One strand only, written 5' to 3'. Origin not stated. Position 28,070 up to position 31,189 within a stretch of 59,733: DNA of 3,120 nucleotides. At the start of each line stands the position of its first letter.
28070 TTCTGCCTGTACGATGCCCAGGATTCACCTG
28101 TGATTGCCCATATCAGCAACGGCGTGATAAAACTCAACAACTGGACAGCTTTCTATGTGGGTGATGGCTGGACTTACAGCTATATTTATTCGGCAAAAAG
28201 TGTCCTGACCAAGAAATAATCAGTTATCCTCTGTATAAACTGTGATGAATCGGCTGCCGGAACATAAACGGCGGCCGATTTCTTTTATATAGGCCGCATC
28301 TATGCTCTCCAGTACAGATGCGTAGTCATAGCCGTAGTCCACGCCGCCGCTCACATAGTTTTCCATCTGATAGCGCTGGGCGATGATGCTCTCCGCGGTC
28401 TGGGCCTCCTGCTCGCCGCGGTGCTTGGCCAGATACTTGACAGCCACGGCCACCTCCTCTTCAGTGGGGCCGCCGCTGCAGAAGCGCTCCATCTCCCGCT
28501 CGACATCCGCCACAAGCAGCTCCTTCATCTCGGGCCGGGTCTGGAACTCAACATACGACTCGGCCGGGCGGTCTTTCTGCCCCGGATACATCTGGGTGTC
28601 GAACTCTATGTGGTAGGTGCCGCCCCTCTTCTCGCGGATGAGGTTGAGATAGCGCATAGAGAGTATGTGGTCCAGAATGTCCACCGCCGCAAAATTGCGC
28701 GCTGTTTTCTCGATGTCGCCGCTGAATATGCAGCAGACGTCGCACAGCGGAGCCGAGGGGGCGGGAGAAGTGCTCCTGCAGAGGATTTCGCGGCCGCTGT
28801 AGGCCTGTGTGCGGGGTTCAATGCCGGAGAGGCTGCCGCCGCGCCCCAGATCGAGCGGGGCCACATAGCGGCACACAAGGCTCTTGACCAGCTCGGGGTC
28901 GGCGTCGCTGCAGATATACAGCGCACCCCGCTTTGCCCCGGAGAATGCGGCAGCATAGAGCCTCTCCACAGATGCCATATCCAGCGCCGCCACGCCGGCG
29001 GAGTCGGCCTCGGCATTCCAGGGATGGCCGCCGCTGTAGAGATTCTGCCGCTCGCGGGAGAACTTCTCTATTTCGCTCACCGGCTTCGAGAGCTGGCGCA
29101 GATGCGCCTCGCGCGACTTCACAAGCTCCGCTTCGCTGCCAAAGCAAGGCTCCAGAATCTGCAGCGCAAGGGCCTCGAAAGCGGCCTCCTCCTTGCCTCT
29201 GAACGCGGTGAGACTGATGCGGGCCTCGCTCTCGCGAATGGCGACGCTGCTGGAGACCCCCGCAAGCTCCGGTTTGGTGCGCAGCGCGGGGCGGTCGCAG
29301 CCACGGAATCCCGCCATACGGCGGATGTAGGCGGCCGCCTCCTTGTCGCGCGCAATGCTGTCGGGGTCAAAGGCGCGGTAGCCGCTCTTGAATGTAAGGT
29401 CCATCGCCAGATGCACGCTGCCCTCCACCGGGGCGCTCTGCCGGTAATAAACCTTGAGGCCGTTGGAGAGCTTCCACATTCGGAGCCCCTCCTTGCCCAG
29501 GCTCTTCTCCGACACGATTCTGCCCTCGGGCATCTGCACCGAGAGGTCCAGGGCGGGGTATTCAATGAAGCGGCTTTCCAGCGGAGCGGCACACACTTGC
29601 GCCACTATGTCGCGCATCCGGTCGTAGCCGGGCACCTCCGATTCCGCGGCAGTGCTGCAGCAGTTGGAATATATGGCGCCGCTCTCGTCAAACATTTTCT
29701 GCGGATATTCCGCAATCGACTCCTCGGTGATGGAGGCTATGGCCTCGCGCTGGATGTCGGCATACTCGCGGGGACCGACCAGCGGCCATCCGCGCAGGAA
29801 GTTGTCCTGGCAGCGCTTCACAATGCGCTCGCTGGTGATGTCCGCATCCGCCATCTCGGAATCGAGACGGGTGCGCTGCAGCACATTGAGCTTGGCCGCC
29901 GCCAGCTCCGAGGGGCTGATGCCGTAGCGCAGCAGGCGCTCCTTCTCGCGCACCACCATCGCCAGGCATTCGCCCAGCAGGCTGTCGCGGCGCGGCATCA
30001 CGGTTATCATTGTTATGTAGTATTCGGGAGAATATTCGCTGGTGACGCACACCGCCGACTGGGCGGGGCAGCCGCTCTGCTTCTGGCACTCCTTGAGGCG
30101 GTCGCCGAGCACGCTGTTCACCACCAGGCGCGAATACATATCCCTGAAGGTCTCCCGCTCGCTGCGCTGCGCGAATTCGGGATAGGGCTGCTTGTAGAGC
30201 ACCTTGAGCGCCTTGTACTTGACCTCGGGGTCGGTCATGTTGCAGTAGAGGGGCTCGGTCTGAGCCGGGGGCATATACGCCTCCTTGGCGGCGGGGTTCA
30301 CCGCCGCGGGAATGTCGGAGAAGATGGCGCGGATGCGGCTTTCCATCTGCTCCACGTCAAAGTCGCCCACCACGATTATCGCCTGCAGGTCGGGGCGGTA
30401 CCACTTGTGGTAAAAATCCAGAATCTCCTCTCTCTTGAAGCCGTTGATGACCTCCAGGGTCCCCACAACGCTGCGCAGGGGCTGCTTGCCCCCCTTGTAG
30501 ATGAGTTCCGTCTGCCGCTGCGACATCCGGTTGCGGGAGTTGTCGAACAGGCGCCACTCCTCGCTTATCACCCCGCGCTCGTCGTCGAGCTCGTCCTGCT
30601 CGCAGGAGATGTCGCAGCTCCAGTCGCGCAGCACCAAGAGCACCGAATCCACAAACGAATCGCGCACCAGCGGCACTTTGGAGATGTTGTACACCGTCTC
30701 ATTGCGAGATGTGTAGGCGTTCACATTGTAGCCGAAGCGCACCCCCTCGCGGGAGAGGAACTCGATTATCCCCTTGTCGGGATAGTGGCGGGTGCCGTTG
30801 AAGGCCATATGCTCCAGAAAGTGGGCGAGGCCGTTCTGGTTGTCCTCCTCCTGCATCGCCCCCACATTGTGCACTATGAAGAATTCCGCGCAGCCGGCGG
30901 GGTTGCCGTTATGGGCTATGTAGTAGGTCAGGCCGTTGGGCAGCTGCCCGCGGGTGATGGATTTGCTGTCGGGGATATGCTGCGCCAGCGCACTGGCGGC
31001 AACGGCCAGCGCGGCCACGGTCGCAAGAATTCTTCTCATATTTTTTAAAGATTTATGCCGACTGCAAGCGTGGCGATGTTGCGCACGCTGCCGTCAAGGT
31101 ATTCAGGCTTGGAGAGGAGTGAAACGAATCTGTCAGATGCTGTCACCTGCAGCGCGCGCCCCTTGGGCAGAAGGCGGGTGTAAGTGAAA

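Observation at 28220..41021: Candidate protease-associated TonB-dependent import locus with a redox module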

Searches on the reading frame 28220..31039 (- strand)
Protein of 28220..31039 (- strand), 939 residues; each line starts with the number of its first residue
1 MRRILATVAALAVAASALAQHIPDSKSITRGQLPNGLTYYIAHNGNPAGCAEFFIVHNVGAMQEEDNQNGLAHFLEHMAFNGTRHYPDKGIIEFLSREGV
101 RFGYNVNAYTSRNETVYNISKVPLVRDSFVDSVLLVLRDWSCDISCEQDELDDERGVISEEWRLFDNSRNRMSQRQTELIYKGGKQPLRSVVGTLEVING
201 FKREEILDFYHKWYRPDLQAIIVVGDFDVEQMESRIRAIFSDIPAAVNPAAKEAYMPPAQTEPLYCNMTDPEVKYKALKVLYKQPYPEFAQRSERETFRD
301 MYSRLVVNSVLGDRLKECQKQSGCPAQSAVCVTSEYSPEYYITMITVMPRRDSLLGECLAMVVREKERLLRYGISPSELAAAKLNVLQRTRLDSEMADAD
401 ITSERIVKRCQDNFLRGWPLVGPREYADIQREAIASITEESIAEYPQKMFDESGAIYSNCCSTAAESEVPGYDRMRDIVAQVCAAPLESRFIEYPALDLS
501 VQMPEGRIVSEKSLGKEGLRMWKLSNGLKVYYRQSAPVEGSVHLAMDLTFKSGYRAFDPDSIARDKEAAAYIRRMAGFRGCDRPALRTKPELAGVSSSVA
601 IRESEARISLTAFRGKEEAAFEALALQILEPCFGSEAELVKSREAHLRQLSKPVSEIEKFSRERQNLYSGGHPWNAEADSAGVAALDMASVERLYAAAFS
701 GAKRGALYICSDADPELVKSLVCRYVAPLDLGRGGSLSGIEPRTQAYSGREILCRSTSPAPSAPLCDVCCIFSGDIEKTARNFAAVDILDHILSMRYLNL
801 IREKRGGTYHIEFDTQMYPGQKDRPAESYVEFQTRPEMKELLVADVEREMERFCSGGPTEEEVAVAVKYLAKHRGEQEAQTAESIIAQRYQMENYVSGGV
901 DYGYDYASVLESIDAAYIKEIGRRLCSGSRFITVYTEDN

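Call 5: search_protein_families(library=pfam, proteins=[window:28220-31039:-], max_evalue=0.01)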
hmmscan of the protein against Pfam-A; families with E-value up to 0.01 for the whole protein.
window:28220-31039:- (939 aa): 2 families
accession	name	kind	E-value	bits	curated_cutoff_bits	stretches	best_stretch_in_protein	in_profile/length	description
PF05193.26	Peptidase_M16_C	-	8.7e-24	84.8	23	2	201-384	2-179/181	Peptidase M16 inactive domain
PF00675.25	Peptidase_M16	-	1.4e-22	80.6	22.3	1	55-169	17-123/149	Insulinase (Peptidase family M16)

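Call 6: search_protein_families(library=ncbifam, proteins=[window:28220-31039:-], max_evalue=0.01)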
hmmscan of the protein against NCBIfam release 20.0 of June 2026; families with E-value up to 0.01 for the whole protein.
window:28220-31039:- (939 aa): 4 families
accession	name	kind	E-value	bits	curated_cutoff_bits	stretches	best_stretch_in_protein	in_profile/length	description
NF047421.1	YfmH_fam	equivalog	2.7e-15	56.5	250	1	62-252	53-230/425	EF-P 5-aminopentanol modification-associated protein YfmH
NF011681.0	PRK15101.1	equivalog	2e-10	39.3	765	1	56-244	71-256/961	pitrilysin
TIGR02110.1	PQQ_syn_pqqF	equivalog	4.6e-09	35.6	320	1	33-170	5-134/697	pyrroloquinoline quinone biosynthesis protein PqqF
NF047422.1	YfmF_fam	equivalog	1.6e-06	27.3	285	1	164-242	138-215/412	EF-P 5-aminopentanol modification-associated protein YfmF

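Call 15: search_solved_structures(query=window:28220-31039:-, max_evalue=0.001)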
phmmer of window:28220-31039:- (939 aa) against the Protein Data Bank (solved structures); distinct sequences matched with E-value up to 0.001: 66 (the best 60 are shown).
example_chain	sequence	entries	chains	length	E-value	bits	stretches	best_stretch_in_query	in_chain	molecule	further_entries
9ldy_A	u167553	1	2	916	5.6e-101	342.7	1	19-926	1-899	Peptidase, M16 family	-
6ofs_A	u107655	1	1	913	2.2e-57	198.4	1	22-863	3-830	Probable zinc protease PqqL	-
6oft_A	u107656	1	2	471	5.5e-54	187.2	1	22-459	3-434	Probable zinc protease PqqL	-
6b03_A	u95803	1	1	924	1.2e-36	129.8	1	8-849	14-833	Putative zinc protease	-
6brs_A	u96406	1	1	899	6.5e-36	127.4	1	30-849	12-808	Putative zinc protease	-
6b05_A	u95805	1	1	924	8.1e-36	127.1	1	8-849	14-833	Putative zinc protease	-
1hr6_B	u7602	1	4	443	6.9e-19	71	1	30-266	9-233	MITOCHONDRIAL PROCESSING PEPTIDASE BETA SUBUNIT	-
1hr7_B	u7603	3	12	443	1.8e-18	69.7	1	30-266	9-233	MITOCHONDRIAL PROCESSING PEPTIDASE BETA SUBUNIT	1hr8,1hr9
3amj_C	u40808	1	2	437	2.1e-17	66.1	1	30-257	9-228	zinc peptidase active subunit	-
3ami_A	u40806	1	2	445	2.2e-17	66.1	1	30-257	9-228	zinc peptidase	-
8q1b_A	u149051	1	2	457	4.5e-15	58.4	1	32-243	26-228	Probable mitochondrial-processing peptidase subunit beta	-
3hdi_A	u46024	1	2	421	1.7e-14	56.5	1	58-248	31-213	Processing protease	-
8bep_B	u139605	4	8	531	2.2e-14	56.1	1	21-254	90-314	Probable mitochondrial-processing peptidase subunit beta, mitochondrial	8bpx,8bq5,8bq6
3tuv_A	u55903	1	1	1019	9.6e-14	54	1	23-262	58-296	Insulin-degrading enzyme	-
3p7l_A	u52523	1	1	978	1e-13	53.9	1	23-262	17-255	Insulin-degrading enzyme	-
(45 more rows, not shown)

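Call 19: search_solved_structures(query=window:28220-31039:-, max_evalue=1e-30, show_alignments=2)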
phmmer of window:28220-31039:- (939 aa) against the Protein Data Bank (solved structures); distinct sequences matched with E-value up to 1e-30: 6.
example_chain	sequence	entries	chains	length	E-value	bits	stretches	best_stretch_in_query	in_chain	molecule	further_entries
9ldy_A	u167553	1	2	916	5.6e-101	342.7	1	19-926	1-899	Peptidase, M16 family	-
6ofs_A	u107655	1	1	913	2.2e-57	198.4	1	22-863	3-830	Probable zinc protease PqqL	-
6oft_A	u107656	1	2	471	5.5e-54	187.2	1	22-459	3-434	Probable zinc protease PqqL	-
6b03_A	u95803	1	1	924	1.2e-36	129.8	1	8-849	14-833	Putative zinc protease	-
6brs_A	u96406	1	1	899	6.5e-36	127.4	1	30-849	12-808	Putative zinc protease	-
6b05_A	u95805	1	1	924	8.1e-36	127.1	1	8-849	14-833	Putative zinc protease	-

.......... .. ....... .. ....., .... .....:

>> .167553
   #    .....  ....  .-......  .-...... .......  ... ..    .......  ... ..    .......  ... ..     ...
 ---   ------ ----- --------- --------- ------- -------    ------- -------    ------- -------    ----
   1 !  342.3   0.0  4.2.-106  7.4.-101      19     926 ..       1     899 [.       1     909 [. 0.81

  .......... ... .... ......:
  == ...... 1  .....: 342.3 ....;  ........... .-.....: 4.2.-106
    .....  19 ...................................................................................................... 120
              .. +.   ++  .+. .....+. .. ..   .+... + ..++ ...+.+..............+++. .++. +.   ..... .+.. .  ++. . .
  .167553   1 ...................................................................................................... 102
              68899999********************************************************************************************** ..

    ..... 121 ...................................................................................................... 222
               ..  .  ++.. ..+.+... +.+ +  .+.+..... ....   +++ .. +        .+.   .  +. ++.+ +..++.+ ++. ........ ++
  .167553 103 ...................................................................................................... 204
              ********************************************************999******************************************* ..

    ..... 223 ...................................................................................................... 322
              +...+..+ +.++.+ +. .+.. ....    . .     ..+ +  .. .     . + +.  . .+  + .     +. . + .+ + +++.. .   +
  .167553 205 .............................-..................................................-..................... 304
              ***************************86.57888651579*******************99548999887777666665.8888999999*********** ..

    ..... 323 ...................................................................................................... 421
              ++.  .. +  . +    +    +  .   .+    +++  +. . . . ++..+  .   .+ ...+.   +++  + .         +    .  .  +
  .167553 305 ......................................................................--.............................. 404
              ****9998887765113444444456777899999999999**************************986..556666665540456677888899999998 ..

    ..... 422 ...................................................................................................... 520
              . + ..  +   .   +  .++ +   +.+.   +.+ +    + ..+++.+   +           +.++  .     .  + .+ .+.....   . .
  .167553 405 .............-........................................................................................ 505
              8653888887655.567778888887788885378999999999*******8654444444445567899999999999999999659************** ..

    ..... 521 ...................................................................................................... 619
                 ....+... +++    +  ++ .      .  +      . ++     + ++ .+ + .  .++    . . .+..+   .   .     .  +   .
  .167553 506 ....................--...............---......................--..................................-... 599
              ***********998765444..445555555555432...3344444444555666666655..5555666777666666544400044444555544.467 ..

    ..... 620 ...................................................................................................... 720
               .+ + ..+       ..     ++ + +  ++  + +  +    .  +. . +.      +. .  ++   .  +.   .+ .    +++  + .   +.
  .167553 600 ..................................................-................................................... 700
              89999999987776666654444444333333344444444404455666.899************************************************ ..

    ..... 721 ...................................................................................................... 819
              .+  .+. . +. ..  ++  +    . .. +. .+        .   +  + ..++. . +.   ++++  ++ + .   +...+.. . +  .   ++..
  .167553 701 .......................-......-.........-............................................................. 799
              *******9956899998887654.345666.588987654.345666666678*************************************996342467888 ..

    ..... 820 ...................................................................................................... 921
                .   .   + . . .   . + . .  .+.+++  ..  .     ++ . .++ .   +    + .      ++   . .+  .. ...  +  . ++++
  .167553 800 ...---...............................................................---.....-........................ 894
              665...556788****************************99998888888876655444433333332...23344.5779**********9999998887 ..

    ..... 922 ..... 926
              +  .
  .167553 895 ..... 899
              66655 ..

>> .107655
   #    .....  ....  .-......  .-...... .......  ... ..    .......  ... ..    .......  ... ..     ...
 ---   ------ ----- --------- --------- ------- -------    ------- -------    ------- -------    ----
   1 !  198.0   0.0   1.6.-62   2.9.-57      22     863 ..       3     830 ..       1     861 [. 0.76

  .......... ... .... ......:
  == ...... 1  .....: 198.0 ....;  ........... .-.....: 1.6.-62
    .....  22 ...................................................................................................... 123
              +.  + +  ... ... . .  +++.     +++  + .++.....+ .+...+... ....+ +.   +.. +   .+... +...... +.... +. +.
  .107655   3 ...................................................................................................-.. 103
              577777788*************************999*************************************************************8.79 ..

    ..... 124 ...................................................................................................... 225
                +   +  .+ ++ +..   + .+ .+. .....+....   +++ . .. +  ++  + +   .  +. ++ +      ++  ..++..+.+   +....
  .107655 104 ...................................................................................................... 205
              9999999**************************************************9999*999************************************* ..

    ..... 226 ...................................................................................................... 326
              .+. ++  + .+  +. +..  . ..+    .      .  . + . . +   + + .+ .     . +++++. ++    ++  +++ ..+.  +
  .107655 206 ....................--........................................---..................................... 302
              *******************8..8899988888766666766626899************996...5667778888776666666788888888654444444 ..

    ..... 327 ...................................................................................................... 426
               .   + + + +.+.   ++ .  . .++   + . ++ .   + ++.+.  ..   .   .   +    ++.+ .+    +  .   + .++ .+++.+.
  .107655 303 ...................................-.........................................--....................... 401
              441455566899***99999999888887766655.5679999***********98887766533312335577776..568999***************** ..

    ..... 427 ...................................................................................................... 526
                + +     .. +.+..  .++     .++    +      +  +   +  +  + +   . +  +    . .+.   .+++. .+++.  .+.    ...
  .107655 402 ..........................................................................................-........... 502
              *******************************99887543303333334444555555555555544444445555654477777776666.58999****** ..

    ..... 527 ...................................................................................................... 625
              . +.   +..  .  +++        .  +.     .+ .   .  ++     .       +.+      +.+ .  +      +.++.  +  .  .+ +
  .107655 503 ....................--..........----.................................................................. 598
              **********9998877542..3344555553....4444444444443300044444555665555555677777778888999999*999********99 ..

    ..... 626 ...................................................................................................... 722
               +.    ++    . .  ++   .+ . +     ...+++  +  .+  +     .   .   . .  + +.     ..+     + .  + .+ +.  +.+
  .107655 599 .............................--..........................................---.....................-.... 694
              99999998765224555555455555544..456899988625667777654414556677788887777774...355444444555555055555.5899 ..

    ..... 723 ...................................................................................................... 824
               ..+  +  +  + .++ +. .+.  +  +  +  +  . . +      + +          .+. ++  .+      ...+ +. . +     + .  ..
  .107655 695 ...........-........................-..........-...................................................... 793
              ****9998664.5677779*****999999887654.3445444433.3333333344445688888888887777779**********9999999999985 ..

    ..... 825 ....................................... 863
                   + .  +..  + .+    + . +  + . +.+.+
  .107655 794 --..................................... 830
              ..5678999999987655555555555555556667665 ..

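Call 20: find_encoding_contigs(protein=window:28220-31039:-, flank=10000, max_places=6)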
Protein window:28220-31039:- (939 aa): no gene with exactly this product is on record in the collection.

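Call 21: find_homologous_proteins(query=window:28220-31039:-, max_evalue=1e-20)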
Query window:28220-31039:- (939 aa): 7997 proteins with E <= 1e-20 among 8000 candidates; the best 120 are listed.
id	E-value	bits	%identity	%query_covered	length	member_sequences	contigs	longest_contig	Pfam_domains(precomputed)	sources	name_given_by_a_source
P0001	0.0e+0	2126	100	100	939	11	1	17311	PF00675.26,PF05193.27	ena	-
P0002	0.0e+0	1757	83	100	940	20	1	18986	PF00675.26,PF05193.27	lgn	-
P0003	0.0e+0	1034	51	99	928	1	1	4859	PF00675.26,PF05193.27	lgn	-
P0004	0.0e+0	1021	51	98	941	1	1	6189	PF00675.26,PF05193.27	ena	-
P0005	2.5e-298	1011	49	100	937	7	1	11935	PF00675.26,PF05193.27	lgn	-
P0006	3.1e-298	1010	49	100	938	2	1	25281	PF00675.26,PF05193.27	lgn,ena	-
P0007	1.2e-297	1008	50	100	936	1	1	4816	PF00675.26,PF05193.27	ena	-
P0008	3.2e-296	1004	49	100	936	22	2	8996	PF00675.26,PF05193.27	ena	-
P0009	3.4e-296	1004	50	100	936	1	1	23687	PF00675.26,PF05193.27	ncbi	-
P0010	8.5e-295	999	49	99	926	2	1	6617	PF00675.26,PF05193.27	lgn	-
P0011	2.3e-294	997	51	100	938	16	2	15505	PF00675.26,PF05193.27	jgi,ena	-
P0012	3.9e-294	997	48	100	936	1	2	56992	PF00675.26,PF05193.27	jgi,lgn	-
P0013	1.6e-293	995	49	100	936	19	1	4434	PF00675.26,PF05193.27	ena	-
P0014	1.3e-292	992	49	100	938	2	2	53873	PF00675.26,PF05193.27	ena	-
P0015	2.5e-292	991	49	100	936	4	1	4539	PF00675.26,PF05193.27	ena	-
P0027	3.8e-288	977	49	100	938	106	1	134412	PF00675.26,PF05193.27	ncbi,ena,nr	ncbi:MAG: insulinase family protein [Bacteroidales bacterium]|nr:insulinase family protein [Bacteroi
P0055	4.6e-282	957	48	100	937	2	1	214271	PF00675.26,PF05193.27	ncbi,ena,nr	ncbi:MAG: insulinase family protein [Bacteroidales bacterium]|nr:insulinase family protein [Bacteroi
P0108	2.8e-266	905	46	100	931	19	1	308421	PF00675.26,PF05193.27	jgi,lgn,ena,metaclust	metaclust:\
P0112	1.4e-264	899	46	100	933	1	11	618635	PF00675.26,PF05193.27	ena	-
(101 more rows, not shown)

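Call 22: find_encoding_contigs(protein=P0002, flank=10000, max_places=3)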
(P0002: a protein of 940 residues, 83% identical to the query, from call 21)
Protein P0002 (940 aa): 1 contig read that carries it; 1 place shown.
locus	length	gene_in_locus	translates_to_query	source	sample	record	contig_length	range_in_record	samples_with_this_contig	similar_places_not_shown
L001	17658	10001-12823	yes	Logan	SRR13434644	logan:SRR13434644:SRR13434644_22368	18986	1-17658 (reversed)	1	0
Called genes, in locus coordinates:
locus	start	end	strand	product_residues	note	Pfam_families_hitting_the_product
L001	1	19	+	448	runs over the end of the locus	?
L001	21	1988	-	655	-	PF10459:Peptidase_S46, PF00089:Trypsin (faint), PF13365:Trypsin_2 (faint), PF10459:Peptidase_S46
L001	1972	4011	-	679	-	PF12801:Fer4_5 (weak), PF00037:Fer4 (faint), PF12801:Fer4_5, PF12837:Fer4_6 (faint), PF13187:Fer4_9 (weak), PF13237:Fer4_10 (weak)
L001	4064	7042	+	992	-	PF13620:CarboxypepD_reg, PF13715:CarbopepD_reg_2, PF07715:Plug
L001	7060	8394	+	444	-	PF16215:DUF4876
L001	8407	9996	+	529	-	PF21012:DUF6850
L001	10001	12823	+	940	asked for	PF00675:Peptidase_M16, PF05193:Peptidase_M16_C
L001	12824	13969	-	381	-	PF00041:fn3 (faint)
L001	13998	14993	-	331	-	-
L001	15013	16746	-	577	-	-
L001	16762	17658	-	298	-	?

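Call 23: find_encoding_contigs(protein=P0027, flank=10000, max_places=3)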
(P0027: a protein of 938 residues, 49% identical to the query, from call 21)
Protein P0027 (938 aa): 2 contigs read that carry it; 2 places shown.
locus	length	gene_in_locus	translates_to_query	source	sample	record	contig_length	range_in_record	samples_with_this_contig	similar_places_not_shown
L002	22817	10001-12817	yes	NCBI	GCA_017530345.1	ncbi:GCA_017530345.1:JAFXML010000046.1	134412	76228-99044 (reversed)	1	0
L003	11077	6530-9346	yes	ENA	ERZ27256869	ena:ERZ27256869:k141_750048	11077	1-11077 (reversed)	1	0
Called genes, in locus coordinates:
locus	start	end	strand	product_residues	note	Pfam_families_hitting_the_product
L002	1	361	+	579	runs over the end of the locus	PF01554:MatE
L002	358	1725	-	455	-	PF00326:Peptidase_S9 (weak)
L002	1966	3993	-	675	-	PF10459:Peptidase_S46, PF13365:Trypsin_2 (faint)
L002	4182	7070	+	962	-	PF13620:CarboxypepD_reg, PF13715:CarbopepD_reg_2, PF07715:Plug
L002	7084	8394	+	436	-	PF16215:DUF4876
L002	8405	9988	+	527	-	PF21012:DUF6850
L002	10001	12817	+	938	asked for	PF00675:Peptidase_M16, PF05193:Peptidase_M16_C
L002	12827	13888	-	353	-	PF07291:MauE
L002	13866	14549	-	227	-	PF02223:Thymidylate_kin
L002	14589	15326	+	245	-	PF00809:Pterin_bind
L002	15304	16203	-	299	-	PF02517:Rce1-like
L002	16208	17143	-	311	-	-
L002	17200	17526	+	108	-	PF04977:DivIC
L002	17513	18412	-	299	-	PF01171:ATP_bind_3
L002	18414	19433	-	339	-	PF11276:DUF3078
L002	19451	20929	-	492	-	PF00587:tRNA-synt_2b, PF03129:HGTP_anticodon, PF09180:ProRS-C_1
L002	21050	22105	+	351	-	-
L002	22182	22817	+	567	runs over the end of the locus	-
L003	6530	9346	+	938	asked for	PF00675:Peptidase_M16, PF05193:Peptidase_M16_C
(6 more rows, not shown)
